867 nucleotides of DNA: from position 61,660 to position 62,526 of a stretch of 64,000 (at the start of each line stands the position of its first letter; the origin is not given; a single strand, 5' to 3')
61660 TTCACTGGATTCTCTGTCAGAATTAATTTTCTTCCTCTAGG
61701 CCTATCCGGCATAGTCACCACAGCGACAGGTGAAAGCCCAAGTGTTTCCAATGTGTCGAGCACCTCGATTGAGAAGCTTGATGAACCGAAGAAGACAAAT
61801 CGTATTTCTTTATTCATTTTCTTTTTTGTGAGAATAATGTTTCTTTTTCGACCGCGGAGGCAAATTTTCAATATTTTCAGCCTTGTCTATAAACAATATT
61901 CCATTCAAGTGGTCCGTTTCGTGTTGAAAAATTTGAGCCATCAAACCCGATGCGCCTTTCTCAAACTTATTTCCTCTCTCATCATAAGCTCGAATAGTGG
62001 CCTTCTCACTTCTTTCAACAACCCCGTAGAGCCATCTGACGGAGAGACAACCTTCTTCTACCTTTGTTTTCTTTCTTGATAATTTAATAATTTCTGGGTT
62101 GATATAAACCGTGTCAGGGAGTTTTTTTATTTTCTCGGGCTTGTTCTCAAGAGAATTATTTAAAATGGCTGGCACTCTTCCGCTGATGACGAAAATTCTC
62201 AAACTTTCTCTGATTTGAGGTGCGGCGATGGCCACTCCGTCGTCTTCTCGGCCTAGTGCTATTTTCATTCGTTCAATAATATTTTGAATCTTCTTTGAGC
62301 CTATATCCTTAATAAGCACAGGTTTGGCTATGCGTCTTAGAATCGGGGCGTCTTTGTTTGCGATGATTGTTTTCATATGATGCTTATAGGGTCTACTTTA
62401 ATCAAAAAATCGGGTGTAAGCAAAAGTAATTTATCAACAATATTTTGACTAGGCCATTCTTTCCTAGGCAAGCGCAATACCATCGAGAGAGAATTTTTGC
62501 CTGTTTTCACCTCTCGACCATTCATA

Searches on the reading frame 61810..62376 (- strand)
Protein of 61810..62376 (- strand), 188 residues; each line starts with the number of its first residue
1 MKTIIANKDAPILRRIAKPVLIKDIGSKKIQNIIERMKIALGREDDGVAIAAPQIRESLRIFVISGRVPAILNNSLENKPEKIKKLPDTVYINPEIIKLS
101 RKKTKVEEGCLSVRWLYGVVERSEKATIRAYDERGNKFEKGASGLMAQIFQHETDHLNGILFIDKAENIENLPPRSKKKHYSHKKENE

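Call 21: find_encoding_contigs(protein=window:61810-62376:-, flank=10000, max_places=4)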
Protein window:61810-62376:- (188 aa): 9 contigs read that carry it; 4 places shown.
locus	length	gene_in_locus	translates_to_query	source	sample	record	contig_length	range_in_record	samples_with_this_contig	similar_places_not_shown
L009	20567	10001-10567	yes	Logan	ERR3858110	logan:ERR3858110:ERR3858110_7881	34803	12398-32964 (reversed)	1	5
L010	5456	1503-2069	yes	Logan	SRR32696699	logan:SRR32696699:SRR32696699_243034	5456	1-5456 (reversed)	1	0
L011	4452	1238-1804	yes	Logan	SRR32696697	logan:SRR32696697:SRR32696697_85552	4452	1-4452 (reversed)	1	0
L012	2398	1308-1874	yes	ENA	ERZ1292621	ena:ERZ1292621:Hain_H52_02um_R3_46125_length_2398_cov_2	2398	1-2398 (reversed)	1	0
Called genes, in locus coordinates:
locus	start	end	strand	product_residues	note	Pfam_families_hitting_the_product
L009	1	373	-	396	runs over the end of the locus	PF27096:UvrC_M, PF02151:UVR (weak), PF08459:UvrC_RNaseH_dom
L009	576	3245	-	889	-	PF00005:ABC_tran (faint), PF02463:SMC_N (faint), PF13191:AAA_16 (faint), PF13555:AAA_29 (faint), PF20703:nSTAND1 (faint), PF20720:nSTAND3 (faint), PF13304:AAA_21 (faint), PF17760:UvrA_inter, +1 more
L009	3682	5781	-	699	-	PF00270:DEAD (faint), PF04851:ResIII, PF13245:AAA_19 (faint), PF17757:UvrB_inter, PF27431:UvrB_3rd, PF00271:Helicase_C, PF12344:UvrB, PF02151:UVR, +1 more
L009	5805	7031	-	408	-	PF01702:TGT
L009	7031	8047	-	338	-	PF06723:MreB_Mbl, PF00022:Actin, PF00012:HSP70, PF14450:FtsA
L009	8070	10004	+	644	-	-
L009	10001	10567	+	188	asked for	PF01327:Pep_deformylase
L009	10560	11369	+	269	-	PF00551:Formyl_trans_N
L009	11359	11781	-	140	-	PF02482:Ribosomal_S30AE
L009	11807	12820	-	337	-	PF02557:VanY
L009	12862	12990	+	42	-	-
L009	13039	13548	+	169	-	-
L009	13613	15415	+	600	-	PF00009:GTP_EFTU, PF01926:MMR_HSR1 (faint), PF22042:EF-G_D2, PF03144:GTP_EFTU_D2, PF00679:EFG_C, PF21018:BipA_C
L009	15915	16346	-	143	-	PF01371:Trp_repressor (weak)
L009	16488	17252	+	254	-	PF13393:tRNA-synt_His, PF00587:tRNA-synt_2b, PF13393:tRNA-synt_His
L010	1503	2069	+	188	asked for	PF01327:Pep_deformylase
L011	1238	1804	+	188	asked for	PF01327:Pep_deformylase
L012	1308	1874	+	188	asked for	PF01327:Pep_deformylase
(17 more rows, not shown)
